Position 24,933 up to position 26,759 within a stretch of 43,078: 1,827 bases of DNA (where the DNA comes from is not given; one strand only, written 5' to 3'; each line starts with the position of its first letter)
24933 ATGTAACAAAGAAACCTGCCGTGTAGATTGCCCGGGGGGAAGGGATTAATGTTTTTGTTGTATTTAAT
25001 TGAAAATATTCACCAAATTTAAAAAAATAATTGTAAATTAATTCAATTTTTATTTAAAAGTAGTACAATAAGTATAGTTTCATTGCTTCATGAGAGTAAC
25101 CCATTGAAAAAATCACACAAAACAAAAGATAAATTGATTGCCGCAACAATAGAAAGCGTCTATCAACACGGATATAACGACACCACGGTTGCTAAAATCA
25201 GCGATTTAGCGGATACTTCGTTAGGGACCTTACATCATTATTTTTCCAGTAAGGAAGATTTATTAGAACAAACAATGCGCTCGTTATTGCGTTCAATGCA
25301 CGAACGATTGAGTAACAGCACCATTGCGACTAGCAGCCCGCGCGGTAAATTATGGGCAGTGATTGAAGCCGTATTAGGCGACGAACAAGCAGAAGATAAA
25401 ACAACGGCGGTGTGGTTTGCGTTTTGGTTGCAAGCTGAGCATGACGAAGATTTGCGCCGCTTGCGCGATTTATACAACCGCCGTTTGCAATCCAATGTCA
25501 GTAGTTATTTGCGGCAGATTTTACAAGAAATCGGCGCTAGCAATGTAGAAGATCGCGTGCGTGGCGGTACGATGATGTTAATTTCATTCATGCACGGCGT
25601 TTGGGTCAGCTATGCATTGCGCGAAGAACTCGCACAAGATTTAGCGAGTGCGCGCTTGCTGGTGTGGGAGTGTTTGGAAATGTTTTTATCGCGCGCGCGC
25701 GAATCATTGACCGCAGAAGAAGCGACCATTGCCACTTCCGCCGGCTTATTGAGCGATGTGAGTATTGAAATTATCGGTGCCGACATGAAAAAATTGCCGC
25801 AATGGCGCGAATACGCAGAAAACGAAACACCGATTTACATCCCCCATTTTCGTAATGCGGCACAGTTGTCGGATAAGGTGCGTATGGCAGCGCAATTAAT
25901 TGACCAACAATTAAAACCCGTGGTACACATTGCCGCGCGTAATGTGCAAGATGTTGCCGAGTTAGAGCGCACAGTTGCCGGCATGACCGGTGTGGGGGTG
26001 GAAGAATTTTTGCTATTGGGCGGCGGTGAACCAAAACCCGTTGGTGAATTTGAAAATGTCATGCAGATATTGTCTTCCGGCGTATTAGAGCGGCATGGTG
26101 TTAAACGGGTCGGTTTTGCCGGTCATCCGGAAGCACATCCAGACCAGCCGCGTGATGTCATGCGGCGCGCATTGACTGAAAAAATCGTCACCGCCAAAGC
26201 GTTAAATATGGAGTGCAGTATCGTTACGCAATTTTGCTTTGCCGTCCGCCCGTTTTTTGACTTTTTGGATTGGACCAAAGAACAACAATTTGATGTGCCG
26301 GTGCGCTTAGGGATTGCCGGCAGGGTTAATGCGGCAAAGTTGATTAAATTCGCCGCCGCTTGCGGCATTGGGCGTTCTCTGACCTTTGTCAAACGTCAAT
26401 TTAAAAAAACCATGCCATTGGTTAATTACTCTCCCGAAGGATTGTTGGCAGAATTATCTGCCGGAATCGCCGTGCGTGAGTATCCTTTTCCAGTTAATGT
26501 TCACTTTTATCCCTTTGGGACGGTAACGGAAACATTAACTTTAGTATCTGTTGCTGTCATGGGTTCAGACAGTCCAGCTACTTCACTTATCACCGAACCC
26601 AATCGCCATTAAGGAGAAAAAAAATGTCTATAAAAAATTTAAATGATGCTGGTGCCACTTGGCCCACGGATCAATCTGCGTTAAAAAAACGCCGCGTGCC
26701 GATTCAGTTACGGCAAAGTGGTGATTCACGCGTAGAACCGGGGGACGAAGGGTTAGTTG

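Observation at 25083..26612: Complete BetI-like TetR repressor fused in frame to a divergent MetF-like methylene-THF reductase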

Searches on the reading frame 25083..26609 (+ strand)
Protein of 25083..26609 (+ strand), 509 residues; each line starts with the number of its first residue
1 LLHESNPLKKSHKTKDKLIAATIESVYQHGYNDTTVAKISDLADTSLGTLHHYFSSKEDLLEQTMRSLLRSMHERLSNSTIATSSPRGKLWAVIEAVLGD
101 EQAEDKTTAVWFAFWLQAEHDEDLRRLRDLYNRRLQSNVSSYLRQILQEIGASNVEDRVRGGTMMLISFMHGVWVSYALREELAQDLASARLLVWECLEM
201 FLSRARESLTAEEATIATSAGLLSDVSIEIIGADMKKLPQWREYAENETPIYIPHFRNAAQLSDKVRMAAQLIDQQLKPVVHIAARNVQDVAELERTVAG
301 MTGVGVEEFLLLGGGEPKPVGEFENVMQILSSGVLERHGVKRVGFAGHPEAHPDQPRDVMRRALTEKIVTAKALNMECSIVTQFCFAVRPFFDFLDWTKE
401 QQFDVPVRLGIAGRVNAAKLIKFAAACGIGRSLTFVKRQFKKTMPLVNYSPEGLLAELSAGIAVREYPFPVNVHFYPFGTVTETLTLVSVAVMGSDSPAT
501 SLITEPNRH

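Call 3: search_protein_families(library=pfam, proteins=[window:25083-26609:+], max_evalue=0.1)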
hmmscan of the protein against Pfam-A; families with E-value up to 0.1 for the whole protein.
window:25083-26609:+ (509 aa): 5 families
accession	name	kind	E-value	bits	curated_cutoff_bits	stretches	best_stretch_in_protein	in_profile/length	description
PF13977.11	TetR_C_6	-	1.7e-16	60.9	27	1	86-188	1-102/115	BetI-type transcriptional repressor, C-terminal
PF00440.29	TetR_N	-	3.2e-12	46.5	24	1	18-63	1-46/47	Bacterial regulatory proteins, tetR family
PF02219.23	MTHFR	-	0.00017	21.5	24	1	265-429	57-225/287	Methylenetetrahydrofolate reductase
PF23731.1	ARM_ECM29_C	-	0.012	16.3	27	1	10-99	83-178/241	ECM29, C-terminal ARM-like repeats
PF00888.28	Cullin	-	0.062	12.5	33.2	1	40-157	173-297/620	Cullin family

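Call 4: search_protein_families(library=ncbifam, proteins=[window:25083-26609:+], max_evalue=0.1)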
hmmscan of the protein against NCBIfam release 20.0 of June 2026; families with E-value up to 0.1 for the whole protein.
window:25083-26609:+ (509 aa): 26 families (the best 25 are shown)
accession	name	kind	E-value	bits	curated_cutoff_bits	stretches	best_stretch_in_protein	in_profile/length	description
TIGR03384.1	betaine_BetI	equivalog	2.8e-44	151.1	201.3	1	11-201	6-188/189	choline-binding transcriptional repressor BetI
NF001978.0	PRK00767.1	equivalog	8.2e-41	140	118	1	15-205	11-194/197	transcriptional regulator BetI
TIGR00676.1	fadh2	equivalog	3.9e-10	39.5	293.7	1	261-428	42-212/275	methylenetetrahydrofolate reductase [NAD(P)H]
NF041196.1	ScbR_bind_reg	equivalog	4.5e-10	40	150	1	10-129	3-119/191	ScbR family autoregulator-binding transcription factor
NF053878.1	FATransRegFadRBac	equivalog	2.5e-09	37.2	200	1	16-110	6-99/190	fatty acid metabolism transcriptional regulator FadR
NF011572.0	PRK14996.1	equivalog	4.4e-09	36.5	144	1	13-143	8-133/192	TetR family transcriptional regulator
NF051852.1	efflux_TF_MtrR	exception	1.4e-08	34.8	280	1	11-146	8-143/205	multidrug efflux system transcriptional repressor MtrR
NF037937.1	septum_RefZ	equivalog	2e-08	34.4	180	1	15-106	1-94/195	forespore capture DNA-binding protein RefZ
NF033703.1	transcr_KstR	equivalog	7.1e-08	32.3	280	1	15-105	9-99/185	cholesterol catabolism transcriptional regulator KstR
NF007430.0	PRK09975.1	equivalog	7.6e-06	25.2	274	1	10-66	8-64/220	acrEF/envCD operon transcriptional regulator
TIGR03968.1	mycofact_TetR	equivalog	8.6e-06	25.5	224.9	1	10-79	6-75/190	mycofactocin system transcriptional regulator MftR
NF040929.1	quorum_TF_HapR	equivalog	2.1e-05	24.3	350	1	12-200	14-195/200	LuxR/HapR/OpaR family quorum-sensing transcriptional regulator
TIGR03613.1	RutR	equivalog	6.7e-05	22.8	368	1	15-77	10-72/202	pyrimidine utilization regulatory protein R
NF051457.1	acryl_TF_AcuR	equivalog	0.00014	21.2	247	1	9-77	13-81/204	acrylate utilization transcriptional regulator AcuR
NF053516.1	TranRepPrsAVib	equivalog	0.00022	21.1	300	1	10-79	3-72/208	TetR family transcriptional repressor PsrA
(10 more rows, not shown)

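Call 5: find_homologous_proteins(query=window:25083-26609:+, max_evalue=0.001)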
Query window:25083-26609:+ (509 aa): 255 proteins with E <= 0.001 among 8000 candidates; the best 120 are listed.
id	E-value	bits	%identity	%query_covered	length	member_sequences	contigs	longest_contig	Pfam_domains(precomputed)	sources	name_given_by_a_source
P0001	0.0e+0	1121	100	99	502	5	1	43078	PF13977.12,PF00440.30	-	-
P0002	4.7e-250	848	73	97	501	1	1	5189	PF13977.12,PF00440.30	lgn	-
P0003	1.1e-245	834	74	97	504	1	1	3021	PF13977.12,PF00440.30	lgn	-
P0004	5.0e-244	829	73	96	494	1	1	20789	PF13977.12,PF02219.24,PF00440.30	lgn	-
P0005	1.4e-243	827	73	97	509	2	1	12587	PF13977.12,PF00440.30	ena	-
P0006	2.3e-243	826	73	98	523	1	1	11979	PF13977.12,PF00440.30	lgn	-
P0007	1.0e-223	762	67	98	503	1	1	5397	PF13977.12,PF02219.24,PF00440.30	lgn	-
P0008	5.2e-221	753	65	97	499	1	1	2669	PF13977.12,PF00440.30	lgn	-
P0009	1.9e-215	734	64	99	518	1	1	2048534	PF13977.12,PF02219.24,PF00440.30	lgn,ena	-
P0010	2.9e-214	730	63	97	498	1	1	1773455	PF13977.12,PF00440.30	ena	-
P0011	2.2e-210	718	66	94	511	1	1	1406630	PF13977.12,PF00440.30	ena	-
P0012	5.6e-206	703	64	93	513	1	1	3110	PF13977.12,PF02219.24,PF00440.30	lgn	-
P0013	5.1e-196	670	59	95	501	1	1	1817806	PF13977.12,PF00440.30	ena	-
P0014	2.5e-194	665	57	97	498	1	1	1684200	PF13977.12,PF00440.30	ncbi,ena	-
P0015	4.4e-191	654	59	94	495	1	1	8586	PF13977.12,PF02219.24,PF00440.30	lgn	-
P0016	5.3e-188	644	57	96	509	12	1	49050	PF13977.12,PF02219.24,PF00440.30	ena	-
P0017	3.8e-187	641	57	96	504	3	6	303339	PF13977.12,PF00440.30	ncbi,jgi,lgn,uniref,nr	ncbi:transcriptional regulator BetI [Candidatus Persebacteraceae bacterium Df01]|jgi:methylenetetrah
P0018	1.4e-184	633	58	94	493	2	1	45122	PF13977.12,PF02219.24,PF00440.30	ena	-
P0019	9.4e-184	630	56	96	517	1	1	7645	PF13977.12,PF00440.30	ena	-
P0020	2.9e-183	628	56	97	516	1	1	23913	PF13977.12,PF00440.30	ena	-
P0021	6.3e-183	627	57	95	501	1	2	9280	PF13977.12,PF00440.30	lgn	-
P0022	1.8e-182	626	57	93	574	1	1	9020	PF13977.12,PF02219.24,PF00440.30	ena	-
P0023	1.7e-181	622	56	96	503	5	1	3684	PF13977.12,PF00440.30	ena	-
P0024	2.4e-180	619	54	98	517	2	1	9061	PF13977.12,PF00440.30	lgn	-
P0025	6.9e-180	617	57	95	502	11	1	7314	PF13977.12,PF00440.30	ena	-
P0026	3.6e-179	615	55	95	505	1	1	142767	PF13977.12,PF00440.30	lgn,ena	-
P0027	6.7e-179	614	55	94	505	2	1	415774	PF13977.12,PF02219.24,PF00440.30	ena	-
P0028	1.0e-178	613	52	98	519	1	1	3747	PF13977.12,PF02219.24,PF00440.30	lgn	-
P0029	3.1e-178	612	54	95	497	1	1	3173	PF13977.12,PF00440.30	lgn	-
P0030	9.1e-178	610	53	95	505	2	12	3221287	PF13977.12,PF02219.24,PF00440.30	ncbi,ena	-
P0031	2.2e-177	609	55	94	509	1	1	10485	PF13977.12,PF00440.30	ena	-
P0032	3.0e-177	608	58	94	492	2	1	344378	PF13977.12,PF00440.30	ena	-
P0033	7.2e-177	607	57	94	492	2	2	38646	PF13977.12,PF02219.24,PF00440.30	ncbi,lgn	ncbi:MAG: transcriptional regulator BetI [Gammaproteobacteria bacterium]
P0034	7.8e-176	604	57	94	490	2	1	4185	PF13977.12,PF02219.24,PF00440.30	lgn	-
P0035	2.4e-174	599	57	94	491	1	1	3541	PF13977.12,PF00440.30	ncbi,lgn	-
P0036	7.1e-174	597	54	97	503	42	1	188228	PF13977.12,PF02219.24,PF00440.30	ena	-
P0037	4.3e-173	595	57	92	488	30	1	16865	PF13977.12,PF00440.30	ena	-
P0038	3.8e-172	592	55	97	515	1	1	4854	PF13977.12,PF00440.30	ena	-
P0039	6.8e-172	591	55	94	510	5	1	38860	PF13977.12,PF00440.30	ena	-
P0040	2.1e-171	589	55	97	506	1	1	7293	PF13977.12,PF02219.24,PF00440.30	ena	-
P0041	2.3e-171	589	53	95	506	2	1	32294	PF13977.12,PF02219.24,PF00440.30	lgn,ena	-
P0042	5.1e-171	588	53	94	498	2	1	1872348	PF13977.12,PF02219.24,PF00440.30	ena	-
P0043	4.8e-170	585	52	94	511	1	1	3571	PF13977.12,PF02219.24,PF00440.30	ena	-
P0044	7.5e-170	584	52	96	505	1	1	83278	PF13977.12,PF02219.24,PF00440.30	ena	-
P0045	1.5e-169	583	52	97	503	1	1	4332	PF13977.12,PF02219.24,PF00440.30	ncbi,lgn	-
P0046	2.6e-169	582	53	95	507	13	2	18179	PF13977.12,PF00440.30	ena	-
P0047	1.3e-167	577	54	94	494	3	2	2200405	PF13977.12,PF02219.24,PF00440.30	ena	-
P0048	1.7e-167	576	53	95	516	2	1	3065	PF13977.12,PF02219.24,PF00440.30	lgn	-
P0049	3.8e-166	572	53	95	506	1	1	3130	PF13977.12,PF02219.24,PF00440.30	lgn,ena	-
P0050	4.1e-166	572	53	94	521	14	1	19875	PF13977.12,PF02219.24,PF00440.30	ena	-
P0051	7.1e-154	531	55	83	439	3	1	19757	PF13977.12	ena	-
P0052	5.6e-136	472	46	94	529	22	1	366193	PF13977.12,PF02219.24,PF00440.30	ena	-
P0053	1.0e-135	471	46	94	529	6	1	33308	PF13977.12,PF02219.24,PF00440.30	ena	-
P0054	5.9e-132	459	51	76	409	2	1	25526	PF13977.12,PF00440.30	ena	-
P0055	4.7e-129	449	44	97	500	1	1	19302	PF13977.12,PF00440.30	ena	-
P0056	4.1e-105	371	54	60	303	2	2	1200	PF02219.24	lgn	-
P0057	1.2e-99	352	53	60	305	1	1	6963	PF13977.12,PF00440.30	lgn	-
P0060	1.1e-62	231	46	49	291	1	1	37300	PF02219.24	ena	-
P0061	2.3e-60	223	45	52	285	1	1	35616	PF02219.24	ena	-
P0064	2.2e-41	160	35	52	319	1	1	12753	PF02219.24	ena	-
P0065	2.3e-41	160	35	54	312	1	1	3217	PF02219.24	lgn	-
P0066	2.8e-41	160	35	52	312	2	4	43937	PF02219.24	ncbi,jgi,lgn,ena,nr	ncbi:MAG: metFprotein [Rhodospirillales bacterium]|nr:metFprotein [Rhodospirillales bacterium]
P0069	3.8e-40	156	35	54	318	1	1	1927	PF02219.24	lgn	-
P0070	4.3e-40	156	33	54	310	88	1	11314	PF02219.24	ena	-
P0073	8.0e-40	155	34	53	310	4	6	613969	PF02219.24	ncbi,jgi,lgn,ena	-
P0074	1.1e-39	155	33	54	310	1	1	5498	PF02219.24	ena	-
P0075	2.1e-39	154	35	52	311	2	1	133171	PF02219.24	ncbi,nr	ncbi:MAG TPA: methylenetetrahydrofolate reductase [Usitatibacter sp.]|nr:methylenetetrahydrofolate r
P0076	3.1e-39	153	35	52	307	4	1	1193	PF02219.24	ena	-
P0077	3.2e-39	153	35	52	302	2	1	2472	PF02219.24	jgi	jgi:methylenetetrahydrofolate reductase (NADPH)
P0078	1.1e-38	151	33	51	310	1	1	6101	PF02219.24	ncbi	-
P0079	1.2e-38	151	33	52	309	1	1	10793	PF02219.24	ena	-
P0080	2.1e-38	151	34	51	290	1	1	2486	PF02219.24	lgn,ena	-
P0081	2.3e-38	150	33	54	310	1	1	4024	PF02219.24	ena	-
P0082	2.5e-38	150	32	54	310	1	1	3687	PF02219.24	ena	-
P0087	5.7e-38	149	34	54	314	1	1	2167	PF02219.24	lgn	-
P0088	5.7e-38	149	34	52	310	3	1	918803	PF02219.24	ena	-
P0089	7.3e-38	149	34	52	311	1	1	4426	PF02219.24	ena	-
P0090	8.0e-38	149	33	54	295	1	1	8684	PF02219.24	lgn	-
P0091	8.4e-38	149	34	52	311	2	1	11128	PF02219.24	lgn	-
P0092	1.1e-37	148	33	52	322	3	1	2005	PF02219.24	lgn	-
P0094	1.4e-37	148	32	52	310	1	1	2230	PF02219.24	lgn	-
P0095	1.6e-37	148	34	52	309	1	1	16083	PF02219.24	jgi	jgi:methylenetetrahydrofolate reductase (NADPH)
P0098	1.8e-37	148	34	52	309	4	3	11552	PF02219.24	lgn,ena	-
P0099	2.4e-37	147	32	52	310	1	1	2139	PF02219.24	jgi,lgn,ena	-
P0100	2.9e-37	147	34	51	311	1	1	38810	PF02219.24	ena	-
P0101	3.8e-37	146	32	56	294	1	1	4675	PF02219.24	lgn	-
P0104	5.2e-37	146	33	52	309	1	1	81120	PF02219.24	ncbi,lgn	-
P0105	6.0e-37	146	32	52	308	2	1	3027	PF02219.24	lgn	-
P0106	1.1e-36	145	33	52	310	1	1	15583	PF02219.24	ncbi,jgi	jgi:methylenetetrahydrofolate reductase (NADPH)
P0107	1.9e-36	144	33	52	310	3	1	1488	PF02219.24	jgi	-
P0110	2.5e-36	144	34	52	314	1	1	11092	PF02219.24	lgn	-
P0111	4.0e-36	143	32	51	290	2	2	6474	PF02219.24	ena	-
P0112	4.9e-36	143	33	52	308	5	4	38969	PF02219.24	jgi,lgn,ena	jgi:methylenetetrahydrofolate reductase (NADPH)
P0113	5.0e-36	143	32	52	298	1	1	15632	PF02219.24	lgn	-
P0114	5.7e-36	143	30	54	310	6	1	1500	PF02219.24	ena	-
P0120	9.9e-36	142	32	54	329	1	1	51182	PF02219.24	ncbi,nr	ncbi:MAG: methylenetetrahydrofolate reductase [Burkholderiales bacterium]|nr:methylenetetrahydrofola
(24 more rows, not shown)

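Call 8: find_encoding_contigs(protein=P0017, flank=8000, max_places=3)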
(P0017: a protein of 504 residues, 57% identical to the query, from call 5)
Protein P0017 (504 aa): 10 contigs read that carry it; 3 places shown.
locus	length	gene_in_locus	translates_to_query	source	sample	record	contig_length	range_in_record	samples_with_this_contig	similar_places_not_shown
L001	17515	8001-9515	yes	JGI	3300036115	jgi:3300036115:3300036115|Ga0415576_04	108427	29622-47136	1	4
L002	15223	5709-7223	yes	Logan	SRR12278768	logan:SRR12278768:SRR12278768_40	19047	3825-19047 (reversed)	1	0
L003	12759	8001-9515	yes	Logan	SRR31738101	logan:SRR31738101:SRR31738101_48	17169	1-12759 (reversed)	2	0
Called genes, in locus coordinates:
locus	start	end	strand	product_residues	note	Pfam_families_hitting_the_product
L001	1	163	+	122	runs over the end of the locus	PF02152:FolB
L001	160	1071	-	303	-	PF02899:Phage_int_SAM_1, PF13495:Phage_int_SAM_4 (weak), PF00589:Phage_integrase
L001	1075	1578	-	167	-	PF01035:DNA_binding_1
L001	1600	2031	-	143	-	-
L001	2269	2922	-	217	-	PF02096:60KD_IMP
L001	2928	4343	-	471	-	-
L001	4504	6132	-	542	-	PF00890:FAD_binding_2 (faint), PF01266:DAO (weak), PF01946:Thi4 (faint), PF07992:Pyr_redox_2 (weak), PF13450:NAD_binding_8 (weak), PF21162:ETFQO_UQ-bd, PF05187:Fer4_ETF_QO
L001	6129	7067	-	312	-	PF01012:ETF, PF00766:ETF_alpha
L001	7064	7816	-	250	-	PF01012:ETF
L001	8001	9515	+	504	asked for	PF00440:TetR_N, PF13977:TetR_C_6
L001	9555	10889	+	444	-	PF01571:GCV_T, PF08669:GCV_T_C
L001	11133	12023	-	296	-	PF00892:EamA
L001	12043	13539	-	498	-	PF00171:Aldedh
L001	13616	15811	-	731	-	PF13491:FtsK_4TM, PF17854:FtsK_alpha, PF01580:FtsK_SpoIIIE, PF09397:FtsK_gamma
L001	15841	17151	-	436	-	PF00202:Aminotran_3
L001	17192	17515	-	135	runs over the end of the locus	PF03652:RuvX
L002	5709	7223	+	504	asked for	PF00440:TetR_N, PF13977:TetR_C_6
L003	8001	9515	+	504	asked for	PF00440:TetR_N, PF13977:TetR_C_6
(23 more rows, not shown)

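Call 9: find_encoding_contigs(protein=P0052, flank=8000, max_places=2)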
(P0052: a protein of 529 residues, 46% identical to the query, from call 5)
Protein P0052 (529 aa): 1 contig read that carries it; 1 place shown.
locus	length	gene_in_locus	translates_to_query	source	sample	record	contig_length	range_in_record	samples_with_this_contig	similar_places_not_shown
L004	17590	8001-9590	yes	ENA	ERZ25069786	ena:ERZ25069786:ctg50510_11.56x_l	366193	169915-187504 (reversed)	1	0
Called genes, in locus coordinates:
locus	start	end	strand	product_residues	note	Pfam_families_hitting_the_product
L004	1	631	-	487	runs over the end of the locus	PF07690:MFS_1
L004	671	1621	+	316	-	-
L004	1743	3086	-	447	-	PF00696:AA_kinase, PF01842:ACT, PF22468:ACT_9, PF13840:ACT_7, PF22468:ACT_9, PF01842:ACT (weak)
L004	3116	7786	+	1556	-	PF00310:GATase_2, PF04898:Glu_syn_central, PF01645:Glu_synthase, PF01493:GXGXG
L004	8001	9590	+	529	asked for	PF00440:TetR_N, PF13977:TetR_C_6, PF02219:MTHFR (faint)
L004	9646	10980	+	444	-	PF01571:GCV_T, PF08669:GCV_T_C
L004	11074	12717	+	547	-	PF00732:GMC_oxred_N, PF01266:DAO (faint), PF05834:Lycopene_cycl (weak), PF05199:GMC_oxred_C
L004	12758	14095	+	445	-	PF02878:PGM_PMM_I, PF02879:PGM_PMM_II, PF02880:PGM_PMM_III, PF00408:PGM_PMM_IV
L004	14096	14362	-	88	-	PF00037:Fer4 (weak), PF12838:Fer4_7 (weak)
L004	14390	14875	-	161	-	PF01467:CTP_transf_like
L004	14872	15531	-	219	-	PF03602:Cons_hypoth95, PF05175:MTS (weak), PF13847:Methyltransf_31 (weak)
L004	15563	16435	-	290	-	PF13428:TPR_14 (faint), PF13525:YfiO (weak), PF13174:TPR_6 (faint)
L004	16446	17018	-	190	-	PF00691:OmpA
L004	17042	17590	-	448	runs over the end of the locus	PF04052:TolB_N, PF26550:Tricorn_2nd, PF07676:PD40, PF26549:Tricorn_N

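Call 12: find_encoding_contigs(protein=P0060, flank=8000, max_places=2)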
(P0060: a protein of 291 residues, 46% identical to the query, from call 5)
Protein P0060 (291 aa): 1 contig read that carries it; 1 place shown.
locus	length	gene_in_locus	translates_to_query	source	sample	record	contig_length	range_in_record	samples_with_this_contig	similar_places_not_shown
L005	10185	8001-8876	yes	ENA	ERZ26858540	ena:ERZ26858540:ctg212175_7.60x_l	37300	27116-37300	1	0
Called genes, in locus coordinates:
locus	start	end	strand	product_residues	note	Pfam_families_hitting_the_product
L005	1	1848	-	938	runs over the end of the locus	PF12796:Ank_2, PF12796:Ank_2, PF13857:Ank_5, PF00023:Ank (weak), PF12796:Ank_2, PF00023:Ank (weak), PF13606:Ank_3 (weak), PF12796:Ank_2 (weak), +3 more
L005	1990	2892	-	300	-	PF00023:Ank (faint), PF12796:Ank_2 (faint), PF13857:Ank_5 (faint), PF13606:Ank_3 (faint), PF13637:Ank_4 (weak)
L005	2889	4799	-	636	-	PF13606:Ank_3 (faint), PF13637:Ank_4 (faint), PF00023:Ank (faint), PF12796:Ank_2 (weak), PF24521:Ank_KRIT1 (faint), PF12796:Ank_2, PF13857:Ank_5, PF12796:Ank_2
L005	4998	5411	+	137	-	-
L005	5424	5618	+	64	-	-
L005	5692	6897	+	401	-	PF02746:MR_MLE_N, PF13378:MR_MLE_C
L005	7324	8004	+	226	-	PF00440:TetR_N, PF13977:TetR_C_6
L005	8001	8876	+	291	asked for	PF02219:MTHFR (weak)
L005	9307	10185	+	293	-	?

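Call 13: find_encoding_contigs(protein=P0066, flank=8000, max_places=3)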
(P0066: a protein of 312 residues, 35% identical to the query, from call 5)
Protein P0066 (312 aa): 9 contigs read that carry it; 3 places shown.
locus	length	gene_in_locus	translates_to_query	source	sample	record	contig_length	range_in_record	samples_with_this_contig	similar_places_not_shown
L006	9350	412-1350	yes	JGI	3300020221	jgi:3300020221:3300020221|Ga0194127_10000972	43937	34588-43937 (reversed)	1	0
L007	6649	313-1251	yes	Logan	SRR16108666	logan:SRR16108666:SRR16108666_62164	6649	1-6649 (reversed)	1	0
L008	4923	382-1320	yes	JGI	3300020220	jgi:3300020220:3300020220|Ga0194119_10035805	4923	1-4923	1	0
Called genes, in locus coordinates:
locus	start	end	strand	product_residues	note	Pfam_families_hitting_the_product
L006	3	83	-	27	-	?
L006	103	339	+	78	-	-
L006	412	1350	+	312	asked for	PF02219:MTHFR (weak)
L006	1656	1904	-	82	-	-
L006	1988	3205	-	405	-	PF02481:DNA_processg_A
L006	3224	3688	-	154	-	-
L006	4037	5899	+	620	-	PF01208:URO-D, PF02607:B12-binding_2, PF02310:B12-binding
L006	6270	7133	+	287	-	PF00005:ABC_tran, PF13304:AAA_21 (faint)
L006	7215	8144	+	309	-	PF12974:Phosphonate-bd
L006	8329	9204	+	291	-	PF00528:BPD_transp_1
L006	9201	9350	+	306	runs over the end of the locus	PF00528:BPD_transp_1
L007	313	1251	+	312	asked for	PF02219:MTHFR (weak)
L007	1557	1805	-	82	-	-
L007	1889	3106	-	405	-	PF02481:DNA_processg_A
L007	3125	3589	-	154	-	-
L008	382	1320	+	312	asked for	PF02219:MTHFR (weak)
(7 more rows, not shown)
